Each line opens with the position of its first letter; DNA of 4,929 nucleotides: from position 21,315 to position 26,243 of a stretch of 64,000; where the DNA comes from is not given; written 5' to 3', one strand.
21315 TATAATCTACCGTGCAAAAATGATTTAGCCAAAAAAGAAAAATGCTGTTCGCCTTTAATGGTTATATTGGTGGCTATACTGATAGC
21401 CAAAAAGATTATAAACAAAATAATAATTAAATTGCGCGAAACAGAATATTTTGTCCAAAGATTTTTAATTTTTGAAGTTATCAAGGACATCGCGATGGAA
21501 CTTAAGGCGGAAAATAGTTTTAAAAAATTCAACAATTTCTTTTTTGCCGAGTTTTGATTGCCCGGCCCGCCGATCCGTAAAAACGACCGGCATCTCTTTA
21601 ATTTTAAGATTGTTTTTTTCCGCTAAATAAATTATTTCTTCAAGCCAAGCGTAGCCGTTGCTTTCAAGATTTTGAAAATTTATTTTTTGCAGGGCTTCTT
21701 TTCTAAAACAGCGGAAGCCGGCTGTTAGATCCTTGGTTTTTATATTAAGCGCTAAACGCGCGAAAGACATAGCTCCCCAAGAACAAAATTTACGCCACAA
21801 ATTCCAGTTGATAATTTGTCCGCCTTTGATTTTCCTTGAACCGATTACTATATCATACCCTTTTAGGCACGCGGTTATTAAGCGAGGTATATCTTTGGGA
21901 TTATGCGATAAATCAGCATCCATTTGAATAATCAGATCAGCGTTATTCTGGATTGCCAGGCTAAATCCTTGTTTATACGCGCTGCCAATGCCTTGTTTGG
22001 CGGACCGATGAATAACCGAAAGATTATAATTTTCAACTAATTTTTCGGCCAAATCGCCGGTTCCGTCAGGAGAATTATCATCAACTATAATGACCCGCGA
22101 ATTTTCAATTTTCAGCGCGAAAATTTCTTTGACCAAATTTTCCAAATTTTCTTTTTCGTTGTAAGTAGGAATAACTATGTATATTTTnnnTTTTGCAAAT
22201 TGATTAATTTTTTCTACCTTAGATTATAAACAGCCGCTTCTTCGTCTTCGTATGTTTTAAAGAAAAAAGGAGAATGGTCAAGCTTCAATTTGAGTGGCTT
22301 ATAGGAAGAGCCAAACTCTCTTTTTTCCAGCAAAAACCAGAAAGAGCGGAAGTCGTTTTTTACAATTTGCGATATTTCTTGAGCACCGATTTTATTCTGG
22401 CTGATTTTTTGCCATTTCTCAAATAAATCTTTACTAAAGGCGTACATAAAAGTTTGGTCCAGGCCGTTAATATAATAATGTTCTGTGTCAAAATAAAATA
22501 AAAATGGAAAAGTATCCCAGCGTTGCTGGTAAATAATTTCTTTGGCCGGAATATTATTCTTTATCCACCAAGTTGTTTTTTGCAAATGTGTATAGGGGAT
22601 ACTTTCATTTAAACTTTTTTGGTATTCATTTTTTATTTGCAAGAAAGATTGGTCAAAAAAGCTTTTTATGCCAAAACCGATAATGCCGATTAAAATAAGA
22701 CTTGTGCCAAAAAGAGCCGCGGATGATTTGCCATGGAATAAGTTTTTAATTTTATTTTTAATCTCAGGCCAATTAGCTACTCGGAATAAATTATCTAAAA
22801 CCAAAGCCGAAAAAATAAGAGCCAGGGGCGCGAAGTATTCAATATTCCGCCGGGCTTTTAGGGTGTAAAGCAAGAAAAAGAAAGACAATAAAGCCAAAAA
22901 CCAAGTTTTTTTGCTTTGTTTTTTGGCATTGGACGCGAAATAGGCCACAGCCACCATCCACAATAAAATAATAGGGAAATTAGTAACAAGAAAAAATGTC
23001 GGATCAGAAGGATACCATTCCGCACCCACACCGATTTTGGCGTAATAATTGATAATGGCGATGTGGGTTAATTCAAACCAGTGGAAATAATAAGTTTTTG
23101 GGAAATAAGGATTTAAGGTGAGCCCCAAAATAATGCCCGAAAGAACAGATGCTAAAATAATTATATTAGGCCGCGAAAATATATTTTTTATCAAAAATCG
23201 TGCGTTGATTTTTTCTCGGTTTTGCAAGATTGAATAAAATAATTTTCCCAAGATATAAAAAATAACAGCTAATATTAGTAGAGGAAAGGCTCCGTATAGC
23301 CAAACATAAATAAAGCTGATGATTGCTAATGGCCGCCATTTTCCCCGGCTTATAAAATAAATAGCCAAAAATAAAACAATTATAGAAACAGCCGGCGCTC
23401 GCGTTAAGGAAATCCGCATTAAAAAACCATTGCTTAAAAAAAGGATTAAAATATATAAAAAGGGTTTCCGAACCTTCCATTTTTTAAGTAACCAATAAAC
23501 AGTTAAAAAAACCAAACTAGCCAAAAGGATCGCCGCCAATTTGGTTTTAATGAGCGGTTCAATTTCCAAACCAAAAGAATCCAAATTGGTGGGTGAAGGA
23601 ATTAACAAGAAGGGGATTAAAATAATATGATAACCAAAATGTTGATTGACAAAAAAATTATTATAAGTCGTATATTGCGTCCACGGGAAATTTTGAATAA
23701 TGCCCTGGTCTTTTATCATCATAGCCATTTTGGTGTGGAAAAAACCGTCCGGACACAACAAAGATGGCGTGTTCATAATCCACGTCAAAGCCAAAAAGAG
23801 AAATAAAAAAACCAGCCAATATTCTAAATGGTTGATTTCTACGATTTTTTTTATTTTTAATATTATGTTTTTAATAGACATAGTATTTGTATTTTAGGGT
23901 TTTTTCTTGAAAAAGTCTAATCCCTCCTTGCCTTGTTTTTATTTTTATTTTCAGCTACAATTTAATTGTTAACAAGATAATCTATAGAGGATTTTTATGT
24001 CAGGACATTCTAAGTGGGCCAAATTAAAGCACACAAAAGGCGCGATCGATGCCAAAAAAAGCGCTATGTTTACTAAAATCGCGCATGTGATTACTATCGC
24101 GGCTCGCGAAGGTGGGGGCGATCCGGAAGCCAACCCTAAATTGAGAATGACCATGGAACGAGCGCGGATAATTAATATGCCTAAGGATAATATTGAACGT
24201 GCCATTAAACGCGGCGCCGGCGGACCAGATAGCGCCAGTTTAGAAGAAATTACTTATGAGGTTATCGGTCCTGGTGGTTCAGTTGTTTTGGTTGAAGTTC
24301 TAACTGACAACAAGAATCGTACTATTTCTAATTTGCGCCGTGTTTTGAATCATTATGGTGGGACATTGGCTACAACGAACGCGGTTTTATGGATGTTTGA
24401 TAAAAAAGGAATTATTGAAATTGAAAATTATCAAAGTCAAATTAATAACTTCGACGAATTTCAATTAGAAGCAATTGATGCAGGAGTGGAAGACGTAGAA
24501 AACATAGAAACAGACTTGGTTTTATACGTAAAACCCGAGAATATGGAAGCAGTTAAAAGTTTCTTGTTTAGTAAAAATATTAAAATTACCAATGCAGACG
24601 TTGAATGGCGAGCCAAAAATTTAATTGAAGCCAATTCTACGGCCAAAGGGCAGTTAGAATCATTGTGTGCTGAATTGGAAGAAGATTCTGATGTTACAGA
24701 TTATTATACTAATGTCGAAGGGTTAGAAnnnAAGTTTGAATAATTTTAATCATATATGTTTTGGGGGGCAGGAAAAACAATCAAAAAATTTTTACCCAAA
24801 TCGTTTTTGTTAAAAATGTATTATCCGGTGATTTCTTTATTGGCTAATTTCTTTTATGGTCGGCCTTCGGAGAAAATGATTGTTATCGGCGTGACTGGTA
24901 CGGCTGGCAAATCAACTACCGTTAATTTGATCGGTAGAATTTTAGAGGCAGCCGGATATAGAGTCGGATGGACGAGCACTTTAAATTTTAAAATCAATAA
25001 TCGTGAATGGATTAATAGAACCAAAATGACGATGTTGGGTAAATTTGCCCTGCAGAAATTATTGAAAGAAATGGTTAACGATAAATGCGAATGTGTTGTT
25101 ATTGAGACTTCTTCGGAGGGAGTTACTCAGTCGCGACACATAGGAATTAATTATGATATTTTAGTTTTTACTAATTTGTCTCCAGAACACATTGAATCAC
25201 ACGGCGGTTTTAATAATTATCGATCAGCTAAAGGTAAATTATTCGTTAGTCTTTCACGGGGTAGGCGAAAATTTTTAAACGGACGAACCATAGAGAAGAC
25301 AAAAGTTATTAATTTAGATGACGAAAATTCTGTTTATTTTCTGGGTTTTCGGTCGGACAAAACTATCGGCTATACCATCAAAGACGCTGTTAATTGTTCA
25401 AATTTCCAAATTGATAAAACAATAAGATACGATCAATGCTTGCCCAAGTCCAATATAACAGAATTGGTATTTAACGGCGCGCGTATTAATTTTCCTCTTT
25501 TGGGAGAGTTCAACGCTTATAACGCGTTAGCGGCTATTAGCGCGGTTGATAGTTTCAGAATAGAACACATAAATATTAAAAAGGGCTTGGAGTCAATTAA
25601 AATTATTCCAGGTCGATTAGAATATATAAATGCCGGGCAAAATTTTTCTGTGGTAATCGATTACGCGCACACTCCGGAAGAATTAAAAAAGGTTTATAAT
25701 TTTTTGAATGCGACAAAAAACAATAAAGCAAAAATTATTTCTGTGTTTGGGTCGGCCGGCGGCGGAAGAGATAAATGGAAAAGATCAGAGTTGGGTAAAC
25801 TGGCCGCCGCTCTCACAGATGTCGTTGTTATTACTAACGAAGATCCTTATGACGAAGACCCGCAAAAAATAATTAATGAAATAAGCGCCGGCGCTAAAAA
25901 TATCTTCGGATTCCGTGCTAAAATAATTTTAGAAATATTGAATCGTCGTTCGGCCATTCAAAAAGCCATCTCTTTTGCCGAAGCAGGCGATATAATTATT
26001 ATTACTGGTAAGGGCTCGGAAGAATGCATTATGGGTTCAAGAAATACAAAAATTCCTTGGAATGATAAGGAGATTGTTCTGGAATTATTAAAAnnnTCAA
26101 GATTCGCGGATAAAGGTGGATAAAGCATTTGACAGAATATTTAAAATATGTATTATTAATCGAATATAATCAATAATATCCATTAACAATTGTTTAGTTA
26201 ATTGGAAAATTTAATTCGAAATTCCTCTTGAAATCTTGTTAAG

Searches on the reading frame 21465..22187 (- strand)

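Call 18: search_protein_families(library=ncbifam, proteins=[window:21465-22187:-], max_evalue=0.001)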
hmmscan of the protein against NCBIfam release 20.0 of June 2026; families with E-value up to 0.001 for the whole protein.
window:21465-22187:- (240 aa): 18 families
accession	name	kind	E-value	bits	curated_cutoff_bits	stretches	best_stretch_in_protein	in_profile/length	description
TIGR04182.1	glyco_TIGR04182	equivalog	1.3e-20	73.9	325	1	2-228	2-217/293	S-layer glycoprotein N-glycosyltransferase AglJ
NF007986.1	PRK10714.1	equivalog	7.8e-17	61.3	529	1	1-219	7-216/316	undecaprenyl-phosphate 4-deoxy-4-formamido-L-arabinose transferase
NF058614.1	PPMAGASynPpgS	equivalog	2.4e-16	59.9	370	1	2-205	2-200/226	polyprenyl-phospho-N-acetylgalactosaminyl synthase PpgS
NF047588.1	GlcsyltransPgfSStrep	equivalog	5.4e-16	58.7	500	1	1-170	2-168/308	glycosyltransferase PgfS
NF041391.1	DPhHxTase_Halo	equivalog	2.1e-15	56.3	375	1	8-213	3-192/213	dolichyl-phosphate hexose transferase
TIGR03937.1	PgaC_IcaA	equivalog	1.7e-13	50.3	422.3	1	2-93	47-136/407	poly-beta-1,6-N-acetyl-D-glucosamine synthase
TIGR01556.1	rhamnosyltran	subfamily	5.4e-11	42.2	200.55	1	8-93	2-84/281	rhamnosyltransferase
TIGR03469.1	HpnB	hypoth_equivalog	5.4e-11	42.1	379.25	1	2-109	46-162/386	hopene-associated glycosyltransferase HpnB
NF041875.1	EPS_EpsD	equivalog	1.5e-09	37.7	370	1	4-106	3-103/325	exopolysaccharide biosynthesis glycosyltransferase EpsD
TIGR04283.1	glyco_like_mftF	equivalog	4e-09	36.4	182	1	4-110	3-99/221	TIGR04283 family arsenosugar biosynthesis glycosyltransferase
NF007482.0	PRK10073.1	equivalog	7.3e-09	35.1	423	1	2-107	8-110/334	glycosyltransferase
NF050050.1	ProtGlycPglI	equivalog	4.8e-08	32.7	500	1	1-124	3-125/306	GalNAc(5)-diNAcBac-PP-undecaprenol beta-1,3-glucosyltransferase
NF045692.1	OglycostaseCruG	equivalog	6.9e-08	31.8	600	1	2-116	43-162/386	2'-O-glycosyltransferase CruG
TIGR03965.1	mycofact_glyco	equivalog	3.6e-06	26.1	280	1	3-93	77-165/467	mycofactocin biosynthesis glycosyltransferase MftF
NF038302.1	EPS_HpsE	equivalog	8.5e-06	24.9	300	1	3-92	4-96/307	hormogonium polysaccharide biosynthesis glycosyltransferase HpsE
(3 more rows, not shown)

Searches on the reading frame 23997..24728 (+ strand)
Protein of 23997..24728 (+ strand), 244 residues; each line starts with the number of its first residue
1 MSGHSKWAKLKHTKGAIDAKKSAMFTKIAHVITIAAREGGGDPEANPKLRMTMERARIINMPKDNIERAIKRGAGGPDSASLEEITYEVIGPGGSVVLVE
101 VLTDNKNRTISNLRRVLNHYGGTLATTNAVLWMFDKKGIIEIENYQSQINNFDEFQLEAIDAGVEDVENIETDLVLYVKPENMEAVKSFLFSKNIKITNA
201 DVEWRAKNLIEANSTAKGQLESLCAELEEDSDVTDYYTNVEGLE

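Call 18: search_protein_families(library=ncbifam, proteins=[window:23997-24728:+], max_evalue=0.001)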
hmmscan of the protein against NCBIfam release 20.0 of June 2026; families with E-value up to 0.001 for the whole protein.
window:23997-24728:+ (244 aa): 3 families
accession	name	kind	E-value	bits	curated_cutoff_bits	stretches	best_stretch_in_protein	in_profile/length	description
NF001030.0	PRK00110.1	equivalog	7.7e-80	268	243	1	1-241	1-235/245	YebC/PmpR family DNA-binding transcriptional regulator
TIGR01033.1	TIGR01033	subfamily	6.3e-78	261.8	208.75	1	1-241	1-238/238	YebC/PmpR family DNA-binding transcriptional regulator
NF009044.0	PRK12378.1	subfamily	8.5e-65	218.8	196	1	6-241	4-237/239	YebC/PmpR family DNA-binding transcriptional regulator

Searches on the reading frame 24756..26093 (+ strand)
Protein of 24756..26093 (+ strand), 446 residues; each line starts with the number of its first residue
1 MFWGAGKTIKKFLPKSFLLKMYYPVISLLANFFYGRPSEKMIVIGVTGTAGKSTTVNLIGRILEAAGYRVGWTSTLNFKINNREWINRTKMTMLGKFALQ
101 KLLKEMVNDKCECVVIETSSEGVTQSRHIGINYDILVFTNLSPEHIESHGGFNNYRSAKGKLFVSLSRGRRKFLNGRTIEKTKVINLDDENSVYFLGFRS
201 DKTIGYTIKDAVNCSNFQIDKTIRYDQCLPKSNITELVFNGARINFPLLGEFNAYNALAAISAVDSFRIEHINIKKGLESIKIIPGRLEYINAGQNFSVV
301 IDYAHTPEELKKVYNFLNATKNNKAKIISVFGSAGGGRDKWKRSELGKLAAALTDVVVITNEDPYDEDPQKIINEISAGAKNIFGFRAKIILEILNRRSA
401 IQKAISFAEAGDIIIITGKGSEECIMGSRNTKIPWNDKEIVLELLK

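Call 19: search_protein_families(library=ncbifam, proteins=[window:24756-26093:+], max_evalue=0.001)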
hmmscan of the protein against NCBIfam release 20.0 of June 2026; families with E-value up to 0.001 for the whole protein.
window:24756-26093:+ (446 aa): 28 families (the best 25 are shown)
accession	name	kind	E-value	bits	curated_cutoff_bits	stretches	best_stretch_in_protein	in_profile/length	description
TIGR01085.1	murE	subfamily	1.4e-104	350.6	257.3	1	26-445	70-471/472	UDP-N-acetylmuramyl-tripeptide synthetase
NF001126.0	PRK00139.1-4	equivalog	1.2e-103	347.3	373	1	26-445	89-482/486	UDP-N-acetylmuramoyl-L-alanyl-D-glutamate--2,6-diaminopimelate ligase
NF001124.0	PRK00139.1-2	equivalog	1.6e-89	300.9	476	1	25-445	95-492/500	UDP-N-acetylmuramoyl-L-alanyl-D-glutamate--2,6-diaminopimelate ligase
NF008896.0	PRK11929.1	equivalog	1.6e-86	291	1023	1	26-442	97-495/965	bifunctional UDP-N-acetylmuramoyl-L-alanyl-D-glutamate--2,6-diaminopimelate ligase MurE/UDP-N-acetylmuramoyl-tripeptide--D-alanyl-D-alanine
NF001123.0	PRK00139.1-1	equivalog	2.6e-70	237.5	586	1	25-445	91-489/493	UDP-N-acetylmuramoyl-L-alanyl-D-glutamate--2,6-diaminopimelate ligase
NF010628.0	PRK14022.1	equivalog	2.6e-63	214.4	536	1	25-423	95-459/483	UDP-N-acetylmuramoyl-L-alanyl-D-glutamate--L-lysine ligase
NF001130.0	PRK00139.2-4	equivalog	1e-52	179.6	715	1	25-424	93-490/516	UDP-N-acetylmuramoyl-L-alanyl-D-glutamate--2,6-diaminopimelate ligase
NF001129.0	PRK00139.2-3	equivalog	3.3e-40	138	762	1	26-443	103-512/517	UDP-N-acetylmuramoyl-L-alanyl-D-glutamate--2,6-diaminopimelate ligase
NF001127.0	PRK00139.2-1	equivalog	4.7e-37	127.9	997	1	26-423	94-489/520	UDP-N-acetylmuramoyl-L-alanyl-D-glutamate--2,6-diaminopimelate ligase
TIGR02068.2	cya_phycin_syn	equivalog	6e-35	120.5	850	1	34-422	472-852/862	cyanophycin synthetase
NF010623.0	PRK14016.1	subfamily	3.1e-30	105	877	1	36-425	475-857/871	cyanophycin synthetase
NF001131.0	PRK00139.2-5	equivalog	6.4e-30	104.4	1000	2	244-422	291-460/483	UDP-N-acetylmuramoyl-L-alanyl-D-glutamate--2,6-diaminopimelate ligase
NF053645.1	pMurC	equivalog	3.7e-22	78.7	560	2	242-339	309-407/492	pseudomurein biosynthesis peptide ligase pMurC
TIGR01087.1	murD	equivalog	1.2e-20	74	211.95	2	103-306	144-326/441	UDP-N-acetylmuramoyl-L-alanine--D-glutamate ligase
TIGR01082.1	murC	equivalog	3e-20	72.7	335.1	1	129-421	164-440/449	UDP-N-acetylmuramate--L-alanine ligase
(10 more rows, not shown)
